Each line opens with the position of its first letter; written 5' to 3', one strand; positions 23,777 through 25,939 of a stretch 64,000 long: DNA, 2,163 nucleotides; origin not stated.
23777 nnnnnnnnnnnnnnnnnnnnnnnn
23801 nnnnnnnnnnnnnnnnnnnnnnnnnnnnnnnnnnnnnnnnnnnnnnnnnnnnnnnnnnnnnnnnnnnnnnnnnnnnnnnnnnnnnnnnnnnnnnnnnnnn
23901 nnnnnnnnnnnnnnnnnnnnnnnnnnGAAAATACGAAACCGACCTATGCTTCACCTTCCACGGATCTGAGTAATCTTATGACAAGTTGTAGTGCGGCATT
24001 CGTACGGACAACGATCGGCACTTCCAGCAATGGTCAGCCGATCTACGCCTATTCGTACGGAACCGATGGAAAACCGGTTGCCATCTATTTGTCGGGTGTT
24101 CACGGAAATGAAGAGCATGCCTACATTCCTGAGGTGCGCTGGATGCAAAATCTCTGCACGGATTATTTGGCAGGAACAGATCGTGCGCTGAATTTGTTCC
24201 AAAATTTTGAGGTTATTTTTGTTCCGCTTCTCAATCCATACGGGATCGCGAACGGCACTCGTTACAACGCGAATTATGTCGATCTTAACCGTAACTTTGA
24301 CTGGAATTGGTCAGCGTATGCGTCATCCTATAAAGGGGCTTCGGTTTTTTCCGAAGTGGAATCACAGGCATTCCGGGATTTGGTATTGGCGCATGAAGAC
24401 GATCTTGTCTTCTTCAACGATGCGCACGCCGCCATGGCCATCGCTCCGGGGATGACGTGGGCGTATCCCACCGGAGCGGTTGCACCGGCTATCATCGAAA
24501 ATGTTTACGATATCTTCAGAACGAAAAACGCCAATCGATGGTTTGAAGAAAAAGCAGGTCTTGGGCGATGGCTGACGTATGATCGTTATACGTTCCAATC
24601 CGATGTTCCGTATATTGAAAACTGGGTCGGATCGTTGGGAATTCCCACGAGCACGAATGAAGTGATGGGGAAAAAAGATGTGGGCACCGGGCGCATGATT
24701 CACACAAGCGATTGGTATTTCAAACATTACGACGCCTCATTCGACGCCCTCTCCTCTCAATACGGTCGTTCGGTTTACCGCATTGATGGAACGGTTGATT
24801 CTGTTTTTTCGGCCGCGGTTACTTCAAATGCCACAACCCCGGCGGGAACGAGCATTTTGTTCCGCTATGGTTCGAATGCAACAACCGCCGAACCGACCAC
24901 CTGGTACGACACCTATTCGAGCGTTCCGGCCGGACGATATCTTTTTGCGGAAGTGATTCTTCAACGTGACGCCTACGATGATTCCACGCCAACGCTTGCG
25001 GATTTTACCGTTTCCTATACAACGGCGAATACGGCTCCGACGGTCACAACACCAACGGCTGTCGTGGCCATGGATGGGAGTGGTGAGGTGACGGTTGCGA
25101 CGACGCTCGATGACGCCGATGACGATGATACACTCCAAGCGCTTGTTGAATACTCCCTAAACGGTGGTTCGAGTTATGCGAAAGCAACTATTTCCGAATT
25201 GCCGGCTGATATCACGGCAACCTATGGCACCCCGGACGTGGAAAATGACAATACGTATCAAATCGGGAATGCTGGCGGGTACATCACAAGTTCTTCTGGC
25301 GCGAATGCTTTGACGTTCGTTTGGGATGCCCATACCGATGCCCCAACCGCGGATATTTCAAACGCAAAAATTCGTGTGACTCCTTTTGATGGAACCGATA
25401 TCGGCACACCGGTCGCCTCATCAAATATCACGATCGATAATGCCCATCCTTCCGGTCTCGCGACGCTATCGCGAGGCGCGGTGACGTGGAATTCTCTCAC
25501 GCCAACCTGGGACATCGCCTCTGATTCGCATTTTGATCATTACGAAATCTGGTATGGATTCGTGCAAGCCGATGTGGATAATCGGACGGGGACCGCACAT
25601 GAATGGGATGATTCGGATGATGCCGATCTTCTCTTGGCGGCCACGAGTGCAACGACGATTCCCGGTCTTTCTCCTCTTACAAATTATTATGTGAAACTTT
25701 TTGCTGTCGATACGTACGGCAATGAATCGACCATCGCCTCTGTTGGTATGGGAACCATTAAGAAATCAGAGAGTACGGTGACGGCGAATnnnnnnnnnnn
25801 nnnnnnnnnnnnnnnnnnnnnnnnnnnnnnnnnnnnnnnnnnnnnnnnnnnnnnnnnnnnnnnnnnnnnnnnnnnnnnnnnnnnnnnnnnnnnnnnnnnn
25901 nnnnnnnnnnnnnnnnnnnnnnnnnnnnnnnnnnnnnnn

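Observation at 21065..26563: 1832-aa secreted protein combining ~12 propeller blades with an M14 carboxypeptidase domain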

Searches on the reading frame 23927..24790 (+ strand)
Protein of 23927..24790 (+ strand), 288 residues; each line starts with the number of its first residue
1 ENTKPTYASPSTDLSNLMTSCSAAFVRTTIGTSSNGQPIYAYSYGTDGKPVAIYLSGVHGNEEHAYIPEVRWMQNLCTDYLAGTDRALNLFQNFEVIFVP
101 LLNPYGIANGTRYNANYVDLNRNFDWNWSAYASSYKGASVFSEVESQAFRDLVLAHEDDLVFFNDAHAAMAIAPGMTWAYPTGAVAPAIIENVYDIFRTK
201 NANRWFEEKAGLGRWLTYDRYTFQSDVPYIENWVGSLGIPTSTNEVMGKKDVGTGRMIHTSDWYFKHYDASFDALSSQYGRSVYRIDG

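Call 10: find_homologous_proteins(query=window:23933-24790:+, max_evalue=0.001)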
Query seq(286 aa) (286 aa): 11 proteins with E <= 0.001 among 739 candidates.
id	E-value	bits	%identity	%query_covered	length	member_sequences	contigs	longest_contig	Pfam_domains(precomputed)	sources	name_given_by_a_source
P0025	3.3e-8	52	39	44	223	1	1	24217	PF24827.2,PF00246.30,PF10994.14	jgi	jgi:murein peptide amidase A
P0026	9.2e-8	50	39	37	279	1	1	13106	PF24827.2,PF00246.30,PF10994.14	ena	-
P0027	3.2e-7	48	34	43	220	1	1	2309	PF24827.2,PF00246.30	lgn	-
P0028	4.2e-7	48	37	47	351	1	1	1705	PF24827.2,PF00246.30,PF10994.14,PF01471.24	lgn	-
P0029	3.3e-6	45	32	44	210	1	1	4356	PF24827.2,PF00246.30,PF10994.14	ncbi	-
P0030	3.7e-6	45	30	53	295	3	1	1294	PF00246.30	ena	-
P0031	7.6e-6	44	37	40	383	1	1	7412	PF00246.30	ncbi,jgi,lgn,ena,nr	ncbi:MAG TPA: M14 family zinc carboxypeptidase [Flavobacterium sp.]|jgi:hypothetical protein|nr:M14 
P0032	7.9e-5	40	33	48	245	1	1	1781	PF24827.2,PF00246.30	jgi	jgi:protein MpaA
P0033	1.1e-4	40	37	44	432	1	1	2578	PF24827.2,PF00246.30,PF10994.14,PF01510.31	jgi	jgi:N-acetylmuramoyl-L-alanine amidase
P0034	2.9e-4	39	31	53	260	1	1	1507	PF24827.2,PF00246.30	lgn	-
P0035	3.4e-4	38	32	49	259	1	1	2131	PF24827.2,PF00246.30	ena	-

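Call 51: search_protein_representatives(protein=window:23927-24790:+)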
Query: 288 residues. Proteins with E-value up to 0.001 (for the whole library): 4127; up to 1e-10: 408; up to 1e-30: 5. The best 150 are listed.
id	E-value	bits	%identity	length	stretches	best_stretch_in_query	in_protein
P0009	7.9e-110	383.4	55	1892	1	1-287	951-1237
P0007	2.1e-101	355.8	55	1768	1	1-287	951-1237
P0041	2.5e-91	322.6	49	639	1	1-287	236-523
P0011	3.8e-80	286.0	47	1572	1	2-287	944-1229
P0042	4.0e-72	259.6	52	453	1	73-287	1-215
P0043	2.2e-25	106.2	33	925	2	37-162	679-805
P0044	1.6e-21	93.5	42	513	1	5-168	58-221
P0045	2.4e-21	92.9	43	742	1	20-167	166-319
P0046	3.0e-21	92.7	35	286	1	49-254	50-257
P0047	1.7e-20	90.1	40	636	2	29-170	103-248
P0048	1.9e-20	90.0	35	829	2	4-162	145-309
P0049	5.5e-20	88.5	41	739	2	29-156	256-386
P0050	9.8e-20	87.7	36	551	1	17-195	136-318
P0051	5.4e-19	85.3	36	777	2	43-242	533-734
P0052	2.1e-18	83.3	38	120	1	74-189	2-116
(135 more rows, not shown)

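Call 52: search_protein_families(library=pfam, proteins=[P0041, P0043, P0044, P0045, P0046, P0047, P0048, P0049, P0050, P0051], max_evalue=0.00001)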
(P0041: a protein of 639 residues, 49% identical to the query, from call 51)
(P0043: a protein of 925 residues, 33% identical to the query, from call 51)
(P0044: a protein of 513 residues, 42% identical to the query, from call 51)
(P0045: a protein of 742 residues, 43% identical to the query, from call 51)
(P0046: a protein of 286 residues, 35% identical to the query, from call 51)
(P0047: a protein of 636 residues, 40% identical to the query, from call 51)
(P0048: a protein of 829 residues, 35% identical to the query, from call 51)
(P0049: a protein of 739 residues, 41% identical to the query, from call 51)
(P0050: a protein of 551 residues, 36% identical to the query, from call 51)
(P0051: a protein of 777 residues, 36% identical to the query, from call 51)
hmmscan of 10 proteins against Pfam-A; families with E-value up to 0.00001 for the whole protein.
P0041 (639 aa): 1 family
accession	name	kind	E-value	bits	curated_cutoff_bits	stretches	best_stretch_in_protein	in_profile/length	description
PF00246.29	Peptidase_M14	-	3.8e-17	63.3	21.6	1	250-405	6-184/286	Zinc carboxypeptidase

P0043 (925 aa): 3 families
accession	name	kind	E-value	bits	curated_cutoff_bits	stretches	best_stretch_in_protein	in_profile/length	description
PF00246.29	Peptidase_M14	-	8.4e-44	150.7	21.6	2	176-347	3-182/286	Zinc carboxypeptidase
PF24827.1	AstE_AspA_cat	-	4.1e-13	49.7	25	1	695-811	3-106/192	Succinylglutamate desuccinylase/Aspartoacylase catalytic domain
PF10994.13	DUF2817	-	1.5e-08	35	23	0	734-769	84-119/341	Protein of unknown function (DUF2817)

P0044 (513 aa): 1 family
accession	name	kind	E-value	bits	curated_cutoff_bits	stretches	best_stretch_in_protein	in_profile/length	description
PF00246.29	Peptidase_M14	-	1.2e-16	61.6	21.6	1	97-226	43-188/286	Zinc carboxypeptidase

P0045 (742 aa): 3 families
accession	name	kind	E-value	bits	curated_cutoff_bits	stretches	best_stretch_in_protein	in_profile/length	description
PF00246.29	Peptidase_M14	-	8.2e-30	104.8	21.6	1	159-326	3-189/286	Zinc carboxypeptidase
PF24827.1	AstE_AspA_cat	-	4.7e-10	39.8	25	1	198-325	3-110/192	Succinylglutamate desuccinylase/Aspartoacylase catalytic domain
PF10994.13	DUF2817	-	2.1e-06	27.9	23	0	177-273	31-120/341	Protein of unknown function (DUF2817)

P0046 (286 aa): 2 families
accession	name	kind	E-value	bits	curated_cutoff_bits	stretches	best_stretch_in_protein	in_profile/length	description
PF00246.29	Peptidase_M14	-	4.7e-15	56.4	21.6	1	45-170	41-186/286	Zinc carboxypeptidase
PF10994.13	DUF2817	-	2.9e-07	30.7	23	1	92-130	86-121/341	Protein of unknown function (DUF2817)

P0047 (636 aa): 4 families
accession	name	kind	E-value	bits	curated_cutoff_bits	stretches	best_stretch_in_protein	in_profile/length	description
PF00246.29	Peptidase_M14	-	3.2e-48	165.2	21.6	2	336-554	15-265/286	Zinc carboxypeptidase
PF01476.26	LysM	-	2.4e-17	63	20.9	1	593-636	1-43/43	LysM domain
PF24827.1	AstE_AspA_cat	-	3.4e-12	46.8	25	1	363-435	4-70/192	Succinylglutamate desuccinylase/Aspartoacylase catalytic domain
PF10994.13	DUF2817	-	3e-10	40.6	23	0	361-430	51-119/341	Protein of unknown function (DUF2817)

P0048 (829 aa): 3 families
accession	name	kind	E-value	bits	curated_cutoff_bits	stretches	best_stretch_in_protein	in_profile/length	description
PF00246.29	Peptidase_M14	-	1.8e-24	87.3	21.6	1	153-319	3-189/286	Zinc carboxypeptidase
PF24827.1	AstE_AspA_cat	-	2e-07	31.2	25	1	193-324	3-116/192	Succinylglutamate desuccinylase/Aspartoacylase catalytic domain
PF10994.13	DUF2817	-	4.3e-06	26.9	23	1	234-268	85-119/341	Protein of unknown function (DUF2817)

P0049 (739 aa): 3 families
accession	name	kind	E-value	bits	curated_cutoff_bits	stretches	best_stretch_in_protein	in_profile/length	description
PF00246.29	Peptidase_M14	-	3.7e-43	148.6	21.6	2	256-428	20-216/286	Zinc carboxypeptidase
PF24827.1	AstE_AspA_cat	-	4.5e-11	43.1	25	1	514-584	3-67/192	Succinylglutamate desuccinylase/Aspartoacylase catalytic domain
PF10994.13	DUF2817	-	1e-08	35.5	23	0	513-582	51-119/341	Protein of unknown function (DUF2817)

P0050 (551 aa): 2 families
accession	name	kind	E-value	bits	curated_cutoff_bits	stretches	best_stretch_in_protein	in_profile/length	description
PF00246.29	Peptidase_M14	-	8.3e-21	75.3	21.6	1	133-316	5-209/286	Zinc carboxypeptidase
PF24827.1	AstE_AspA_cat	-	1.1e-08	35.3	25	1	171-363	3-176/192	Succinylglutamate desuccinylase/Aspartoacylase catalytic domain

P0051 (777 aa): 3 families
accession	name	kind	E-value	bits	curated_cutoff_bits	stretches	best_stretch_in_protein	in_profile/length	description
PF00246.29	Peptidase_M14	-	3.9e-22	79.6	21.6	1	486-746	1-265/286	Zinc carboxypeptidase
PF24827.1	AstE_AspA_cat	-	1.9e-08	34.5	25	1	539-659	2-108/192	Succinylglutamate desuccinylase/Aspartoacylase catalytic domain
PF10994.13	DUF2817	-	5.2e-07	29.9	23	1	581-619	86-120/341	Protein of unknown function (DUF2817)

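Call 59: search_solved_structures(query=A3, max_evalue=0.001, show_alignments=5)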
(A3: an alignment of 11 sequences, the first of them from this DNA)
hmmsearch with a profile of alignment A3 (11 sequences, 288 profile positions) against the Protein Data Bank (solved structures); distinct sequences matched with E-value up to 0.001: 43.
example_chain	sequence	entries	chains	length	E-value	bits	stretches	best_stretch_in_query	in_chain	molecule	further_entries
8qvo_A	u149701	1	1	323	8.4e-13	51.6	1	5-155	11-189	Carboxypeptidase T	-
6f6q_A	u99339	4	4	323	8.6e-13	51.5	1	5-155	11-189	Carboxypeptidase T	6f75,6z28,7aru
7aqp_A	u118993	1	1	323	9.2e-13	51.5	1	5-155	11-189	Carboxypeptidase T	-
6f79_A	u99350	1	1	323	9.5e-13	51.4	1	5-155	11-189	Carboxypeptidase T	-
1jqg_A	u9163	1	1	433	9.6e-13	51.4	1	5-167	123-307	carboxypeptidase A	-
3qnv_A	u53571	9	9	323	9.8e-13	51.4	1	5-155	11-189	Carboxypeptidase T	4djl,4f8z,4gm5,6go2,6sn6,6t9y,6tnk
1obr_A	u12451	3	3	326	1e-12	51.3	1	5-155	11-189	CARBOXYPEPTIDASE T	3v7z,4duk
4iav_A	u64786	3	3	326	1.1e-12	51.2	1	5-155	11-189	Carboxypeptidase T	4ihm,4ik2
3v38_A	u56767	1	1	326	1.2e-12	51.1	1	5-155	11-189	Carboxypeptidase T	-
3prt_A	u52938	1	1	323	1.3e-12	50.9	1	5-155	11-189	Carboxypeptidase T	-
7eqx_C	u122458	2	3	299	6.6e-11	45.4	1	6-167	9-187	Carboxypeptidase B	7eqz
2c1c_A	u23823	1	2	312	5.8e-09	39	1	37-167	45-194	CARBOXYPEPTIDASE B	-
1nsa_A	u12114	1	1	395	6.9e-09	38.7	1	6-162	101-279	PROCARBOXYPEPTIDASE B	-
1dtd_A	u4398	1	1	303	2.1e-08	37.1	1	5-156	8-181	CARBOXYPEPTIDASE A2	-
4uia_A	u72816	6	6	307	2.2e-08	37.1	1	6-167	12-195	CARBOXYPEPTIDASE B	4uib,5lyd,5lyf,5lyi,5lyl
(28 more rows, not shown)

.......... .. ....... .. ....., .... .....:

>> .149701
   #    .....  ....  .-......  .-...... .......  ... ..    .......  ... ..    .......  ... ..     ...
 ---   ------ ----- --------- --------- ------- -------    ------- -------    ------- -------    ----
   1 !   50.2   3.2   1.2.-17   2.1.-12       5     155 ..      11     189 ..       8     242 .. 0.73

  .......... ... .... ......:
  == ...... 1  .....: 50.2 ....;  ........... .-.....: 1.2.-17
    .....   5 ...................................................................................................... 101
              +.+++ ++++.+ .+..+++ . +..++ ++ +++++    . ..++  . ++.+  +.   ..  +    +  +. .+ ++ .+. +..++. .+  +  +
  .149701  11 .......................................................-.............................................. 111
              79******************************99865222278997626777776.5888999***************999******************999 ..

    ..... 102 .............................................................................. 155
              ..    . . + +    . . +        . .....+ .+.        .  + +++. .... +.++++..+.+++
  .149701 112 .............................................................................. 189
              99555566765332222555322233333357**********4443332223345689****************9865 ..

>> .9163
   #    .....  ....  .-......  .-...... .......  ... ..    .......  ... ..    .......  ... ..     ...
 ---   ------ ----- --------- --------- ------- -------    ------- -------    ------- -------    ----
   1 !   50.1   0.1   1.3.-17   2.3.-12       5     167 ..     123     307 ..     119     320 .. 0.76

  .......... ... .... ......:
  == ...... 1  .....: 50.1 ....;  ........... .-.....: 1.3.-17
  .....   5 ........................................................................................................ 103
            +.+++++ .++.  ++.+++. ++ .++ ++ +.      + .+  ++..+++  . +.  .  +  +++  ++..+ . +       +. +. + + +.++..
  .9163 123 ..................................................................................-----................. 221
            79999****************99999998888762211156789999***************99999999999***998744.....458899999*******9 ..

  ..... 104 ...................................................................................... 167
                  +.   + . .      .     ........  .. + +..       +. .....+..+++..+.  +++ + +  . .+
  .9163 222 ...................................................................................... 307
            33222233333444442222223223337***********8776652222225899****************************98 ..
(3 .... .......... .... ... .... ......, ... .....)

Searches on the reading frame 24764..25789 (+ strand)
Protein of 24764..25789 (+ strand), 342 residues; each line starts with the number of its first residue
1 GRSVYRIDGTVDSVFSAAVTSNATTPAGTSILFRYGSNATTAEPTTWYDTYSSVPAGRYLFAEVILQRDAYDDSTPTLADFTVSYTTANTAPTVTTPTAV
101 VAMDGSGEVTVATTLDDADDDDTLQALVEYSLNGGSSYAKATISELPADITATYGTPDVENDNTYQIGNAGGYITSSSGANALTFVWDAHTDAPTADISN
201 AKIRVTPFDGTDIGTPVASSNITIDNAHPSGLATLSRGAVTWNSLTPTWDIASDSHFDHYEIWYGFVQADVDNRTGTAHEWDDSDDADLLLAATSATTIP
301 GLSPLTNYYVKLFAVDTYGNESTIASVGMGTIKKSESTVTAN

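Call 22: search_protein_families(library=pfam, proteins=[window:24764-25789:+], max_evalue=10)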
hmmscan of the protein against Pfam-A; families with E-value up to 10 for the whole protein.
seq(342 aa): 2 families
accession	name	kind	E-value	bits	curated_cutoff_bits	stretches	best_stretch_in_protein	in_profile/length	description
PF00041.27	fn3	-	2e-07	31.6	25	1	239-321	10-75/84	Fibronectin type III domain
PF10179.15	NDNF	-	0.00081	19.9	27.3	1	295-325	89-119/127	Neuron-derived neurotrophic factor, first Fn(III) domain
